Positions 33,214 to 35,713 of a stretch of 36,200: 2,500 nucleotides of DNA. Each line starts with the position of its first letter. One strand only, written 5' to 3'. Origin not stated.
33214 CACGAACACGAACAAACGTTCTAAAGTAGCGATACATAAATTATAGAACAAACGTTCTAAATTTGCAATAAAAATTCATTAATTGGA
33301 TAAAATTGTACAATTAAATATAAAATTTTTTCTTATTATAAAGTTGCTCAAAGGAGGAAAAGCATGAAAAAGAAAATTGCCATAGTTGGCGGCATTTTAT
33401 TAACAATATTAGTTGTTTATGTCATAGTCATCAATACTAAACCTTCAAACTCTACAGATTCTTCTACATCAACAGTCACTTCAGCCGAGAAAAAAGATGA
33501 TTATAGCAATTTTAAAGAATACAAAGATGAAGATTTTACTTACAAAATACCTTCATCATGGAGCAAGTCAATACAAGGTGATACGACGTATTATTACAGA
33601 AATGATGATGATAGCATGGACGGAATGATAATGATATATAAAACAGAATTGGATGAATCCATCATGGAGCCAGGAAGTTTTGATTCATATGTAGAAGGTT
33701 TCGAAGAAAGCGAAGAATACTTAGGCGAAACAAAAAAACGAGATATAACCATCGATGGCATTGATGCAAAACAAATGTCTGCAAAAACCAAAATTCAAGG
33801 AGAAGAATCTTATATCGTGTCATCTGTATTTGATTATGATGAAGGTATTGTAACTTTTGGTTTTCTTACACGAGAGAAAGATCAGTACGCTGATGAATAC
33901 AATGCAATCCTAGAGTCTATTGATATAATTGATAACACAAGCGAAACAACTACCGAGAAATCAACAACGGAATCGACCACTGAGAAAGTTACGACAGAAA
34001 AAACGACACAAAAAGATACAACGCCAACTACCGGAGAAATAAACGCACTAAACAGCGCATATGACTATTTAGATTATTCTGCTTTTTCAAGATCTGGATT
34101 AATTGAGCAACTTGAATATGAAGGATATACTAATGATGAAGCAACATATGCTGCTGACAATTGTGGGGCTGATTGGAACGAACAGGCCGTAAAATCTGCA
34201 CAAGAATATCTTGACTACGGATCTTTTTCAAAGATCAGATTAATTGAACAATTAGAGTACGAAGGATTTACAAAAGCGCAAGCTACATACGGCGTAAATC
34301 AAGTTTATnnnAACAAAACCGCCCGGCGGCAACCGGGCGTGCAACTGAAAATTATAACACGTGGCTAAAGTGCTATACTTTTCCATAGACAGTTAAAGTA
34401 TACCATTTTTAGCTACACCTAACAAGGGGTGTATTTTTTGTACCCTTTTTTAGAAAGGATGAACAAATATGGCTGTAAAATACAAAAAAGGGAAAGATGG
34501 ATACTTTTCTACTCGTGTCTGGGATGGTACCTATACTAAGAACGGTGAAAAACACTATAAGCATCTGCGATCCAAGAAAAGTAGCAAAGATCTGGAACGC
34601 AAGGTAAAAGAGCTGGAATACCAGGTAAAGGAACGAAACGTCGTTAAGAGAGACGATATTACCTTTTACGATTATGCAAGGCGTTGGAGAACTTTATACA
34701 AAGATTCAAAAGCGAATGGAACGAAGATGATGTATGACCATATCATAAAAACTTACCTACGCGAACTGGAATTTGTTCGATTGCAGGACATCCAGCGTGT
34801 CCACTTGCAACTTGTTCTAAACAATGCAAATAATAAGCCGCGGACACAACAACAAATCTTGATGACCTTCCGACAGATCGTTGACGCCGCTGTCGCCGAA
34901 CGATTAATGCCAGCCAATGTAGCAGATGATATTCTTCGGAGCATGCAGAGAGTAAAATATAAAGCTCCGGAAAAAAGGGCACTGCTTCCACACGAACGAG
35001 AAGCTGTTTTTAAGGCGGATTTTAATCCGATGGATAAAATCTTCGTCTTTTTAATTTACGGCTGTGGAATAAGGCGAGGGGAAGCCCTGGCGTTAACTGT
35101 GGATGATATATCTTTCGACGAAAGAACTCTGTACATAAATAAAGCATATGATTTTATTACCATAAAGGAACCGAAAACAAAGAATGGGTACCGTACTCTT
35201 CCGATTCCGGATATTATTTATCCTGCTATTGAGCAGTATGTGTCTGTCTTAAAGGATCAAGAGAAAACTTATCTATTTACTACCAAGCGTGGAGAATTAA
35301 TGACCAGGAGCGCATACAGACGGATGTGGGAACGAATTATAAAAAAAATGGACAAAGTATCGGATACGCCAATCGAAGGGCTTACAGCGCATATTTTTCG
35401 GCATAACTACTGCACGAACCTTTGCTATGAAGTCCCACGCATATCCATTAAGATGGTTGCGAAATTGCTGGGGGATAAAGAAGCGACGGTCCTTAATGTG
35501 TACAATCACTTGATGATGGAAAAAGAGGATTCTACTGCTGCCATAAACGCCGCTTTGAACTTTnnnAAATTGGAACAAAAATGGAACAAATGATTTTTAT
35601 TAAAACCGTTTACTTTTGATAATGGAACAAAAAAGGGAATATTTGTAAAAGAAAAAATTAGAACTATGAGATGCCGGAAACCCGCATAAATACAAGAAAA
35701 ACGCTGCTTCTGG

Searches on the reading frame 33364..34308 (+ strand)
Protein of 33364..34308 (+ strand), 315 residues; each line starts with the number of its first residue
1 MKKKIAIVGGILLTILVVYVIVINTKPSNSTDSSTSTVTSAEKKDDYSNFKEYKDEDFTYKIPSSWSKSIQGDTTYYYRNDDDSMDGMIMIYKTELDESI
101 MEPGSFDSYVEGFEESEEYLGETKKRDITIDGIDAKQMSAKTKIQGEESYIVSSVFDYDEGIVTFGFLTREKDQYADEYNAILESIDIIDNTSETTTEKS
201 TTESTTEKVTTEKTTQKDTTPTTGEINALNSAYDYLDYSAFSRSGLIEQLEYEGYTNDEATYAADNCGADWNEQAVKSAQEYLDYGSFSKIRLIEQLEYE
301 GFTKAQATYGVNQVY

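Call 8: search_protein_families(library=pfam, proteins=[window:33364-34308:+], max_evalue=0.1)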
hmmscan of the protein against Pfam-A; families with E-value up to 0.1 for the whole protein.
window:33364-34308:+ (315 aa): 2 families
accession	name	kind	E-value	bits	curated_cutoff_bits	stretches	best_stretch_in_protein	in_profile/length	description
PF07553.16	Lipoprotein_Ltp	-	3e-29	101.4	23.2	2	270-313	1-47/48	Host cell surface-exposed lipoprotein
PF21982.2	RecX_HTH1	-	0.017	15.5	26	1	228-263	1-36/40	RecX, first three-helix domain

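Call 9: search_protein_families(library=phrogs, proteins=[window:33364-34308:+], max_evalue=0.1)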
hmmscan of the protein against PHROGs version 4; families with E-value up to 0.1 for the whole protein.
window:33364-34308:+ (315 aa): 4 families
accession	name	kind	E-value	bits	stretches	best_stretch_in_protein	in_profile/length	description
phrog_4980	-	moron, auxiliary metabolic gene and host takeover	2.8e-33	116.4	1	1-314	19-179/181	superinfection exclusion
phrog_15667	-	moron, auxiliary metabolic gene and host takeover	2.1e-30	107.2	1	197-313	86-203/208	superinfection exclusion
phrog_13294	-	other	2.8e-18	67.3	1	207-314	188-294/294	lipoprotein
phrog_806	-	unknown function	0.02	16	1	1-71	2-79/187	-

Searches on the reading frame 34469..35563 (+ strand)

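Call 8: search_protein_families(library=pfam, proteins=[window:34469-35563:+], max_evalue=0.1)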
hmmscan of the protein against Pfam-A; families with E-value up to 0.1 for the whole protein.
window:34469-35563:+ (365 aa): 3 families
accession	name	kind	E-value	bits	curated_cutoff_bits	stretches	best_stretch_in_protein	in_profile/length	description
PF00589.27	Phage_integrase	-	2.8e-22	79.7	27.1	1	188-350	23-170/172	Phage integrase family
PF22022.2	Phage_int_M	-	0.02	15.6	27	1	66-155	1-93/96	Phage integrase central domain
PF13102.12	Phage_int_SAM_5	-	0.04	14.7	22.3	0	65-151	1-92/98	Phage integrase SAM-like domain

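Call 9: search_protein_families(library=phrogs, proteins=[window:34469-35563:+], max_evalue=0.1)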
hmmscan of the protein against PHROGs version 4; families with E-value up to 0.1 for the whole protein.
window:34469-35563:+ (365 aa): 5 families
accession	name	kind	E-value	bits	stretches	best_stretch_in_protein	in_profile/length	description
phrog_1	-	integration and excision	2.4e-56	193.3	1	6-363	118-451/611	integrase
phrog_216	-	integration and excision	9.4e-27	94.9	1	124-357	12-233/301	integrase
phrog_7685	-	integration and excision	9.3e-12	46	1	218-358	108-233/240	integrase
phrog_23783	-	integration and excision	0.0044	18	1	25-144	25-141/162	integrase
phrog_7269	-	integration and excision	0.049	14.6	0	283-357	10-78/89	integrase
